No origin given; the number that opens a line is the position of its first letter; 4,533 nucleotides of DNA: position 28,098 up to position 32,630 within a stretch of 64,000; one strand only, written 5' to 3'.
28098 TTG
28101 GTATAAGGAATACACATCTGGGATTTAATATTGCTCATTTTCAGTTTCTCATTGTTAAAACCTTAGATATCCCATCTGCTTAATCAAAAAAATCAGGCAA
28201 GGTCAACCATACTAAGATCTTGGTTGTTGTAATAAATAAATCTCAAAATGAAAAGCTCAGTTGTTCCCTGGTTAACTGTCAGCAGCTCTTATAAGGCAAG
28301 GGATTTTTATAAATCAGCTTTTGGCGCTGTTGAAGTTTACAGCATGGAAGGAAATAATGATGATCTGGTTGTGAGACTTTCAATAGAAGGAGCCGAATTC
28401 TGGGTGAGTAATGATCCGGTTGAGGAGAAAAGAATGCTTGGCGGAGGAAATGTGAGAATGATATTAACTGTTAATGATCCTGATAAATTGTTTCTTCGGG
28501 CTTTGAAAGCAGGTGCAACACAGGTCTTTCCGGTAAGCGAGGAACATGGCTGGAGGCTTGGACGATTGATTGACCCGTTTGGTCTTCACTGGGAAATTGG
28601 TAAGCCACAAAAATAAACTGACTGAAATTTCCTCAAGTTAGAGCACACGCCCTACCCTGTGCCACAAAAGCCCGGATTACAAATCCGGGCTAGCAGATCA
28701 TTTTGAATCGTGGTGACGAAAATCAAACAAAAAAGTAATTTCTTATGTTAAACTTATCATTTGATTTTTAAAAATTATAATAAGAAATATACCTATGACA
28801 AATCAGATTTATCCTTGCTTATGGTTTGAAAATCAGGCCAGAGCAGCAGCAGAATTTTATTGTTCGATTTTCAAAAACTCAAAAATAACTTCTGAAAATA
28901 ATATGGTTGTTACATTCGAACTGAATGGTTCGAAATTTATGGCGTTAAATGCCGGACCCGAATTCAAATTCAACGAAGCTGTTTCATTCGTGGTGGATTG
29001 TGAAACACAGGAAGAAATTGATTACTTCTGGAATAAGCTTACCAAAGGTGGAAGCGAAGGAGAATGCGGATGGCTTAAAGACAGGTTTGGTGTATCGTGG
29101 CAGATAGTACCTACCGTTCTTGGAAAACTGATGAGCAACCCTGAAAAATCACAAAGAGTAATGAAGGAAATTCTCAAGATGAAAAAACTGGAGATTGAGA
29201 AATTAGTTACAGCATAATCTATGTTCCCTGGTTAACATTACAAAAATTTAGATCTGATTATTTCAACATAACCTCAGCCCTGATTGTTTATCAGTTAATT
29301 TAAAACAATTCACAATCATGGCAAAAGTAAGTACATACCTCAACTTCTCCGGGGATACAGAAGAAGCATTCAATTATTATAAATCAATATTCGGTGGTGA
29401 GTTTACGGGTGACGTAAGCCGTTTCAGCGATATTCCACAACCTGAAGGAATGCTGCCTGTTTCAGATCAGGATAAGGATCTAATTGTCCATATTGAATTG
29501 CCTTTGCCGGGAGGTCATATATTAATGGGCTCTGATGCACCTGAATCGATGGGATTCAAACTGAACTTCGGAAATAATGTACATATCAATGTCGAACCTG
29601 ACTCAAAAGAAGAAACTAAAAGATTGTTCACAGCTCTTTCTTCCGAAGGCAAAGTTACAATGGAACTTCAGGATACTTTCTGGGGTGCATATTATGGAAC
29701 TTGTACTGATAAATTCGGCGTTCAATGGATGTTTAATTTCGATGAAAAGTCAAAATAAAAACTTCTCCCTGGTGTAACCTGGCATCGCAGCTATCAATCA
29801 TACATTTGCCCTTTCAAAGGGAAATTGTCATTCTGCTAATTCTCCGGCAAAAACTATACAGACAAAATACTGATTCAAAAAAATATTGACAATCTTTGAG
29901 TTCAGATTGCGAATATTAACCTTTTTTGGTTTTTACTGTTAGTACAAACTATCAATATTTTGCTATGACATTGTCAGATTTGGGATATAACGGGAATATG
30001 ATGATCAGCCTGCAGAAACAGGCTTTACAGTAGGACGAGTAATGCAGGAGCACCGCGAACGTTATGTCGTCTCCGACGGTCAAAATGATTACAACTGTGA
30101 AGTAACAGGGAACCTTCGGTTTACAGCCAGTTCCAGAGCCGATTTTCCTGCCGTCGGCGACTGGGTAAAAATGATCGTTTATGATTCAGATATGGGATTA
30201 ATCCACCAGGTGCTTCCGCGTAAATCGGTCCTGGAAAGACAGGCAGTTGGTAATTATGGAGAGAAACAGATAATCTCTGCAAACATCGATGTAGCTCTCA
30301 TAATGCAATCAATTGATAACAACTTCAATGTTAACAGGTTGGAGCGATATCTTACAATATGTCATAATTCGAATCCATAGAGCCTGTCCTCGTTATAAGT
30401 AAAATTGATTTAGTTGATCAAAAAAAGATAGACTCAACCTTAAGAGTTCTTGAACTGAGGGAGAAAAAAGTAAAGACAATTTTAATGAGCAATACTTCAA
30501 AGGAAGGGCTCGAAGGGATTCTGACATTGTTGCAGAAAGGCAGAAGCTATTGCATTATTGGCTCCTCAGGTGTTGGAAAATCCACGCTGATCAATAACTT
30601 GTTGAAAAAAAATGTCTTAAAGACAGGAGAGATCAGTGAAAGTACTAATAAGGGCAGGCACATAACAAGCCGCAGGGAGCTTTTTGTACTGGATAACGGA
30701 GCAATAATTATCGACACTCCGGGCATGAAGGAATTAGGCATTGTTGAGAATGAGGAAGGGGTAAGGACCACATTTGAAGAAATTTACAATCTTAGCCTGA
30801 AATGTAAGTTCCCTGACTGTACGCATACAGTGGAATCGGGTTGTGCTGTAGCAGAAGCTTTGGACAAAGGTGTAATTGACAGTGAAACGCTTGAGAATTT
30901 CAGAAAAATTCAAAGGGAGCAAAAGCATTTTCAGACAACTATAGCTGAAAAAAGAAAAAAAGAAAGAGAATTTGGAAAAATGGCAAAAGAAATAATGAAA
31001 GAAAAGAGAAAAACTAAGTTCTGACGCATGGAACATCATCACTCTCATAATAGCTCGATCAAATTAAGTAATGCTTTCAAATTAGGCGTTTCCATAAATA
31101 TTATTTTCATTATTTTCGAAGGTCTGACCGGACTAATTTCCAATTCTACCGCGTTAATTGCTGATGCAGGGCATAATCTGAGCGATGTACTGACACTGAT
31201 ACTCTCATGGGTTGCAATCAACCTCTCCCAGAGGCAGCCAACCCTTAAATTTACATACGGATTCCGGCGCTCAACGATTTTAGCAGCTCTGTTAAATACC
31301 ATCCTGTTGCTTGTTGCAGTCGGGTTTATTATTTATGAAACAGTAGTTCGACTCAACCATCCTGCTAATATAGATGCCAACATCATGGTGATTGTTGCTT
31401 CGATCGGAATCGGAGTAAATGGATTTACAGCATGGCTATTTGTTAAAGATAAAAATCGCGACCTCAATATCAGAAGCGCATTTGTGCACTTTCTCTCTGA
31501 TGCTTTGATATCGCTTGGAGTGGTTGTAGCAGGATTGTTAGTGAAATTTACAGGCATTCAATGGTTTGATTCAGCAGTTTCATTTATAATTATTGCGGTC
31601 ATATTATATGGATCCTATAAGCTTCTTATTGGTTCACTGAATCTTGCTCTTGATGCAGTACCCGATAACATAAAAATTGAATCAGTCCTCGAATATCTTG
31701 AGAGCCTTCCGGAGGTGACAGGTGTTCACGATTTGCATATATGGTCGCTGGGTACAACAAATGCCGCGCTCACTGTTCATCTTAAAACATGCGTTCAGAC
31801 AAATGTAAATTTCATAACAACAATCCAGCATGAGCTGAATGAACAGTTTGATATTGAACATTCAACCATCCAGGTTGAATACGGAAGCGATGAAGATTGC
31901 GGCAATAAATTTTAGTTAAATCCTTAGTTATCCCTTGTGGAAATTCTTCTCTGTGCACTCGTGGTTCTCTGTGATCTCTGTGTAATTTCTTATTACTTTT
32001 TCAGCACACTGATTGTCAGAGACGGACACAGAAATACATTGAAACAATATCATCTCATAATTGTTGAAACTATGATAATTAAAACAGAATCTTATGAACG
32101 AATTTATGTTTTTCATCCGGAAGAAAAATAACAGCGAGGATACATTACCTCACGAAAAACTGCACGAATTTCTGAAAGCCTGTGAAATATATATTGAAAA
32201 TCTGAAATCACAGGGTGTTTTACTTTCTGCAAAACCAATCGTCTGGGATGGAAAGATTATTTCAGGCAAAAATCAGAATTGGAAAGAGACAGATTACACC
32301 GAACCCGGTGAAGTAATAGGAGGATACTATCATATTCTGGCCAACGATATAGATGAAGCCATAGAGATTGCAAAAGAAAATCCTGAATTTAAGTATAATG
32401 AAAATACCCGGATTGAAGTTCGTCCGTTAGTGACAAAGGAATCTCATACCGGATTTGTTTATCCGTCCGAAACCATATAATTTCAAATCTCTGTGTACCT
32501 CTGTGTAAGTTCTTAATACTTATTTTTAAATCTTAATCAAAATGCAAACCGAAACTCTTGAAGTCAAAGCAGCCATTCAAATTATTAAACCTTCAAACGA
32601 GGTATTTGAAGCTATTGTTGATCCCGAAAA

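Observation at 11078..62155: Very dense family of palindromic intergenic elements built from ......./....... heptad arrays with a conserved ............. tail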

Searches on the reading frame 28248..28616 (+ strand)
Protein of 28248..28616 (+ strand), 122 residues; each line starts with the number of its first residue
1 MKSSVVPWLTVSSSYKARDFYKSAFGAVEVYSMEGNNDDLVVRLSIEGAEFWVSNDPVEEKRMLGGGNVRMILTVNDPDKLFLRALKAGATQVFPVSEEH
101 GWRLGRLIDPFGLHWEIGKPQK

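Call 110: search_protein_families(library=pfam, proteins=[window:28248-28616:+], max_evalue=0.0001)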
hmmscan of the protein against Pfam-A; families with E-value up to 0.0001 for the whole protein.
window:28248-28616:+ (122 aa): 1 family
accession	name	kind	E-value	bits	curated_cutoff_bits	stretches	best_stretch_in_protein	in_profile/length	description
PF18029.7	Glyoxalase_6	-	7.6e-06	27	23.6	1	17-115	12-103/106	Glyoxalase-like domain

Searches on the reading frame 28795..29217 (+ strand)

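Call 111: search_protein_families(library=pfam, proteins=[window:28795-29217:+], max_evalue=0.0001)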
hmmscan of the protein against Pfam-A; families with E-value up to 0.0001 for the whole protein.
window:28795-29217:+ (140 aa): 1 family
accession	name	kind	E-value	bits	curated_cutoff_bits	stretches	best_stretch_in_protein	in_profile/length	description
PF06983.19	3-dmu-9_3-mt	-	5.9e-40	136.8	24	1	4-105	2-116/116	3-demethylubiquinone-9 3-methyltransferase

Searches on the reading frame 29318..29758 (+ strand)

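Call 111: search_protein_families(library=pfam, proteins=[window:29318-29758:+], max_evalue=0.0001)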
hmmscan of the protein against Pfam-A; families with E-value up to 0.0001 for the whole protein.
window:29318-29758:+ (146 aa): 2 families
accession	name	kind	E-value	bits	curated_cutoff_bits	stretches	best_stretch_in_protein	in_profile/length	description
PF00903.31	Glyoxalase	-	3.9e-10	40.6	20.6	1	10-139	8-121/121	Glyoxalase/Bleomycin resistance protein/Dioxygenase superfamily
PF06983.19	3-dmu-9_3-mt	-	2.2e-09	38.3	24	1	3-137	2-113/116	3-demethylubiquinone-9 3-methyltransferase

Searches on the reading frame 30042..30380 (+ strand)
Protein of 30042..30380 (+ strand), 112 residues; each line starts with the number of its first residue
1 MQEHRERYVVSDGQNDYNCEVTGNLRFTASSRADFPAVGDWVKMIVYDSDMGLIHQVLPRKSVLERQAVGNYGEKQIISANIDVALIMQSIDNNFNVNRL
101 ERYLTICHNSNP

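Call 111: search_protein_families(library=pfam, proteins=[window:30042-30380:+], max_evalue=0.0001)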
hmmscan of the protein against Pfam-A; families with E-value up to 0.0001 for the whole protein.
window:30042-30380:+ (112 aa): 1 family
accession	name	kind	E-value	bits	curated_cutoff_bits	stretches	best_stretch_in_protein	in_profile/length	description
PF03193.22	RsgA_GTPase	-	3.4e-09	37.2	30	1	57-110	1-52/174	RsgA GTPase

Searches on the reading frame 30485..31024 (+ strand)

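Call 111: search_protein_families(library=pfam, proteins=[window:30485-31024:+], max_evalue=0.0001)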
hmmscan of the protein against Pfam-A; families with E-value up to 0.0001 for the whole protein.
window:30485-31024:+ (179 aa): 4 families
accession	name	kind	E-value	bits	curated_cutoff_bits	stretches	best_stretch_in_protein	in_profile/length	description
PF03193.22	RsgA_GTPase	-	3.4e-26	92.5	30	1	2-86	90-173/174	RsgA GTPase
PF01926.29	MMR_HSR1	-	2.7e-10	40.8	21.9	1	23-107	3-80/113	50S ribosome-binding GTPase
PF00005.33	ABC_tran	-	3.4e-06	28.1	25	1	16-65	8-60/137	ABC transporter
PF00735.24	Septin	-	1.2e-05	25.2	26.2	1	24-95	9-84/280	Septin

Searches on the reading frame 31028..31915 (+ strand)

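Call 111: search_protein_families(library=pfam, proteins=[window:31028-31915:+], max_evalue=0.0001)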
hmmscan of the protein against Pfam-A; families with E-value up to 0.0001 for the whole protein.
window:31028-31915:+ (295 aa): 2 families
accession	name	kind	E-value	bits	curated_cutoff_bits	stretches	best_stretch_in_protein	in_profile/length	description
PF01545.26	Cation_efflux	-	7.6e-41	140.5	26.6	1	19-204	3-194/198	Cation efflux family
PF16916.11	ZT_dimer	-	1.4e-12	47.9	26.7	1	212-284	1-76/78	Dimerisation domain of Zinc Transporter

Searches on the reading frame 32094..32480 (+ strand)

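Call 21: search_protein_families(library=pfam, proteins=[window:32094-32480:+])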
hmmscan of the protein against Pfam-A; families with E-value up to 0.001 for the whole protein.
window:32094-32480:+ (128 aa): 1 family
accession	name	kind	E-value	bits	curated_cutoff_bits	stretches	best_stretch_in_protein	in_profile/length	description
PF03795.20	YCII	-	2.9e-08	34.5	24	1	5-111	1-93/95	YCII-related domain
